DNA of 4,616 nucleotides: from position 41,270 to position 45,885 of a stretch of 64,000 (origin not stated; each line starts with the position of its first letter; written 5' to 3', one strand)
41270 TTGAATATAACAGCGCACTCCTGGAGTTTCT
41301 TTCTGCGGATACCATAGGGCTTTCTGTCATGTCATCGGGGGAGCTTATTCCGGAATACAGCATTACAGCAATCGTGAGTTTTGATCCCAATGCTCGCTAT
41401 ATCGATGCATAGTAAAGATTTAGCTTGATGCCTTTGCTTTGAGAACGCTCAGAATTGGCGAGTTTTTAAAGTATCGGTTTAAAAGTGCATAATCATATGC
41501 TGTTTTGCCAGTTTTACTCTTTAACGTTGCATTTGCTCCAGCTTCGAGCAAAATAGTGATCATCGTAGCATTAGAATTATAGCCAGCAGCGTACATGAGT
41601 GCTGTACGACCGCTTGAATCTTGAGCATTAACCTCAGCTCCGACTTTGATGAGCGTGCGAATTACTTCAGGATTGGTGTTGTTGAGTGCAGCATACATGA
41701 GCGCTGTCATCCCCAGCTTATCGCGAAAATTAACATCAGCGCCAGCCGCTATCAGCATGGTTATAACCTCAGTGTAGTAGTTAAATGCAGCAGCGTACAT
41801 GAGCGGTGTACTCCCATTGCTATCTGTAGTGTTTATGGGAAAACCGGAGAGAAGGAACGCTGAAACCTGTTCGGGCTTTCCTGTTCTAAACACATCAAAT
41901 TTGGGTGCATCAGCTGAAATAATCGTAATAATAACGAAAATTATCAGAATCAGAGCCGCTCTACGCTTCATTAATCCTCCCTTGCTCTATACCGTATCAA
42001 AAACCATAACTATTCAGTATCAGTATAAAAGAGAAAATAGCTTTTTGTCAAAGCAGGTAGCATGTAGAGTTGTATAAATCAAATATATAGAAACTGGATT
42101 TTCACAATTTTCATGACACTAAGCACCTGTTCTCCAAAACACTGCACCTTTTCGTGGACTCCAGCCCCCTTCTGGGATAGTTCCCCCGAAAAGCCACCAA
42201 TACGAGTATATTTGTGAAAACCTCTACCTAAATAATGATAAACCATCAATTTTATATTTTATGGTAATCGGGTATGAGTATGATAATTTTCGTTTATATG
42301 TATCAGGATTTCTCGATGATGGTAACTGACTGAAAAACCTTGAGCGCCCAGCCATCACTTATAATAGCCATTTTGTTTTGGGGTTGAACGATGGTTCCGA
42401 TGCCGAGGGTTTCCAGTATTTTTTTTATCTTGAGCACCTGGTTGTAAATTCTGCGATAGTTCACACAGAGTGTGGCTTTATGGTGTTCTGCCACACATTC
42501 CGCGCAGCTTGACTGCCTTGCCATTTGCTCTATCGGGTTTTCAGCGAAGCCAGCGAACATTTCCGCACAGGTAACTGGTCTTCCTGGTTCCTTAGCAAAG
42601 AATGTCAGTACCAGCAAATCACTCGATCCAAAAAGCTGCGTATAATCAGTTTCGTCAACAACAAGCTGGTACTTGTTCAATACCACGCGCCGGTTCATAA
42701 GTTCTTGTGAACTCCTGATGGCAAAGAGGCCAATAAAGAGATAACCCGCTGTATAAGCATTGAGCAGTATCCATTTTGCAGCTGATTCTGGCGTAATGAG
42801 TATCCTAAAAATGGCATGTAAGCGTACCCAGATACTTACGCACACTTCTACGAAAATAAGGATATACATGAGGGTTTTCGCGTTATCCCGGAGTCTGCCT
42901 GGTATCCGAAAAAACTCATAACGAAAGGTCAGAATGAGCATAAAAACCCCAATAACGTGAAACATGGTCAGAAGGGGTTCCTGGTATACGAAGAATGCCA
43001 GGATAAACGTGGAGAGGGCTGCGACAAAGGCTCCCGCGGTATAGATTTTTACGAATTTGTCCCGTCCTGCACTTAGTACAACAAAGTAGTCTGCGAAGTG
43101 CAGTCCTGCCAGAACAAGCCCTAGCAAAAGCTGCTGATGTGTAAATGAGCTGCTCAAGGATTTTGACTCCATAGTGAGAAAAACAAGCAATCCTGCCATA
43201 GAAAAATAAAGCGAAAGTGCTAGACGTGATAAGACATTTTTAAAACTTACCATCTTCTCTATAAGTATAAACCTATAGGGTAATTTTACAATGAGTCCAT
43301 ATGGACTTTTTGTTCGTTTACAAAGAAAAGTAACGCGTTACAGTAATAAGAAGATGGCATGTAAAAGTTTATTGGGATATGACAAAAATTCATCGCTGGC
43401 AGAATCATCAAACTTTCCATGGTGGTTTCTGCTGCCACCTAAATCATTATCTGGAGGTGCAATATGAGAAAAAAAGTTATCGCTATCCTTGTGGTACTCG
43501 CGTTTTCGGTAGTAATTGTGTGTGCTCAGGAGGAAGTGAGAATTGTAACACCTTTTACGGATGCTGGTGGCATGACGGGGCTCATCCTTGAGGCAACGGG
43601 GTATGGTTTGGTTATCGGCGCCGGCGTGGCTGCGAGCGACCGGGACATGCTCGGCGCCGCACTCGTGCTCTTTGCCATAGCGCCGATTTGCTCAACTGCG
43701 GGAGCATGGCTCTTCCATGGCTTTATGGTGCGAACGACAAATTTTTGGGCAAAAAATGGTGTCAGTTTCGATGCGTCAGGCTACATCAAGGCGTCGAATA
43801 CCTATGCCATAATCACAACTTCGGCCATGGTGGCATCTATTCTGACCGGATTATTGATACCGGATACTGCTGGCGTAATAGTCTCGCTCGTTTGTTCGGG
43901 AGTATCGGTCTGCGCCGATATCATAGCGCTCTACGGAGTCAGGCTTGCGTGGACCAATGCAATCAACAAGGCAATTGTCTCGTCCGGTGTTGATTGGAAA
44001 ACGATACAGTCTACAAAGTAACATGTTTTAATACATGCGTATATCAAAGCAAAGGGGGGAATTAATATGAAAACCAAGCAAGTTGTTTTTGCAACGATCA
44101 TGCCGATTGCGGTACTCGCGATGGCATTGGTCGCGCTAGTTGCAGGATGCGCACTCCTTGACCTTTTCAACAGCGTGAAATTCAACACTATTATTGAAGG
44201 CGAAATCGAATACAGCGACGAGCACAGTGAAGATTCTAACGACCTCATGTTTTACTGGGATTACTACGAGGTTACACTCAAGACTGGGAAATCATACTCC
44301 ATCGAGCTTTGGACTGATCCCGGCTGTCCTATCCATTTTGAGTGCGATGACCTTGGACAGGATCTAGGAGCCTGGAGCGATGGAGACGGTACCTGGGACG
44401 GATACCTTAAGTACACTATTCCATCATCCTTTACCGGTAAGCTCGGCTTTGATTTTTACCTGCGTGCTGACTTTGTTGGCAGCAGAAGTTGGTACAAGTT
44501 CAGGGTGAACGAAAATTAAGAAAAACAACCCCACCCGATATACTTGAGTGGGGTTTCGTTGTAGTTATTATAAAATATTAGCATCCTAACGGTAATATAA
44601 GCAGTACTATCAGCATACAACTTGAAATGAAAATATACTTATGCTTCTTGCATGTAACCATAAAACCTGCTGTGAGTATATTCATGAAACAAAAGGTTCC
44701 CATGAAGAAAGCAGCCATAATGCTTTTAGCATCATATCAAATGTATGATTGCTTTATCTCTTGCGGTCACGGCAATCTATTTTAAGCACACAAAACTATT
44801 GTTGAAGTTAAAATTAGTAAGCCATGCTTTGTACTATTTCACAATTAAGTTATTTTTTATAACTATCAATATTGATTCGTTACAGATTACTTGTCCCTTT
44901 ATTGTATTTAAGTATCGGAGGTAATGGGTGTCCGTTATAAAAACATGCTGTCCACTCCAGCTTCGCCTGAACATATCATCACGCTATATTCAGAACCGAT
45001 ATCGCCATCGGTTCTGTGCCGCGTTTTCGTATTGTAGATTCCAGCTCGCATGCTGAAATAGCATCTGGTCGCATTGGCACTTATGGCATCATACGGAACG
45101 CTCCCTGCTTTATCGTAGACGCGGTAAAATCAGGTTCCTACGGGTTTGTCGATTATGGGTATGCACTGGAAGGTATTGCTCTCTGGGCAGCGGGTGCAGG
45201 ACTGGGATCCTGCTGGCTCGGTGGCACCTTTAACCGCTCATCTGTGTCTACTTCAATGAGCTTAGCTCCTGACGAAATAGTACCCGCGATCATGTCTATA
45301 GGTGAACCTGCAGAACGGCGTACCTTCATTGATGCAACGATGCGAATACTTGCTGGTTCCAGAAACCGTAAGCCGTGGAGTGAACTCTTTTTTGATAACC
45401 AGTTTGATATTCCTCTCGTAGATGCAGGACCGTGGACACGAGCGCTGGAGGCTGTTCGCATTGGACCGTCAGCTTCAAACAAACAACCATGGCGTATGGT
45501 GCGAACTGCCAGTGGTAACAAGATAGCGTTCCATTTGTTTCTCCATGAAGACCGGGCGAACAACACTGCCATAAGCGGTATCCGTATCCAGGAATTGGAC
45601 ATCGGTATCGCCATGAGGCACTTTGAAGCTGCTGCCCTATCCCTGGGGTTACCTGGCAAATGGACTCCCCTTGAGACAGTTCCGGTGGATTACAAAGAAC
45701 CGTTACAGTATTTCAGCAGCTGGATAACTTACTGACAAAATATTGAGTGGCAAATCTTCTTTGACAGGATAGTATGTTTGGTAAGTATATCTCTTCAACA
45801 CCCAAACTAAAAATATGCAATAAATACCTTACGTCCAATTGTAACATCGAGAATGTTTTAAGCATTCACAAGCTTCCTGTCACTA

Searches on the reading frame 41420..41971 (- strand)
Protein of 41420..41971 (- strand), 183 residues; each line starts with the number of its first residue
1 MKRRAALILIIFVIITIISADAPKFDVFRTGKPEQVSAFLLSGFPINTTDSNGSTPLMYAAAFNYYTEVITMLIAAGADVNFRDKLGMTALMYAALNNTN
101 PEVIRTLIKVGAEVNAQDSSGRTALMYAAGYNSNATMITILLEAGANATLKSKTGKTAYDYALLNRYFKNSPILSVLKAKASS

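Call 72: search_protein_families(library=pfam, proteins=[window:41420-41971:-], max_evalue=0.00001)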
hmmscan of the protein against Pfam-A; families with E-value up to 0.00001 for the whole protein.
window:41420-41971:- (183 aa): 5 families
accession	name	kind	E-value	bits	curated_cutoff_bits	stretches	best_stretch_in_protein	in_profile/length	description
PF12796.13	Ank_2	-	1.5e-27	96.4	27.3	2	31-118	8-90/90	Ankyrin repeats (3 copies)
PF00023.36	Ank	-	1e-23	82.5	21.1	2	52-85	1-33/33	Ankyrin repeat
PF13857.12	Ank_5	-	5.4e-23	81.3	27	2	112-162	7-56/56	Ankyrin repeats (many copies)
PF13637.12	Ank_4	-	1.7e-21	76.3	22.7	3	67-108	10-50/50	Ankyrin repeats (many copies)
PF13606.12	Ank_3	-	1e-15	56.5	22.3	0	87-116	2-30/30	Ankyrin repeat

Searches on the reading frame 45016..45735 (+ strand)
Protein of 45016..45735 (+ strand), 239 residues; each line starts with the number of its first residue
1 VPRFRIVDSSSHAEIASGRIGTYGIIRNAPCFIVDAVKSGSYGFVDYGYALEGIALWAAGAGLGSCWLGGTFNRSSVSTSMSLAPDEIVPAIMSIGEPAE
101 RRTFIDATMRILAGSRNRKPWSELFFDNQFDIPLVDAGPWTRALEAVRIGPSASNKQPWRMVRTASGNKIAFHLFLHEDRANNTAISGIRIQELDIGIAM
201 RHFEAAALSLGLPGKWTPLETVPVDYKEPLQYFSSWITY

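Call 73: search_protein_families(library=pfam, proteins=[window:45016-45735:+], max_evalue=0.00001)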
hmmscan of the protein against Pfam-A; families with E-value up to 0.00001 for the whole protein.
window:45016-45735:+ (239 aa): 2 families
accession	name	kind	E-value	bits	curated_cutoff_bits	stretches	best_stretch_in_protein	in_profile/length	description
PF14512.11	TM1586_NiRdase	-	4.5e-23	82.4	27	1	16-207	53-215/215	Putative TM nitroreductase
PF00881.29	Nitroreductase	-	2.5e-10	41.2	23.5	0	25-96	86-166/167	Nitroreductase family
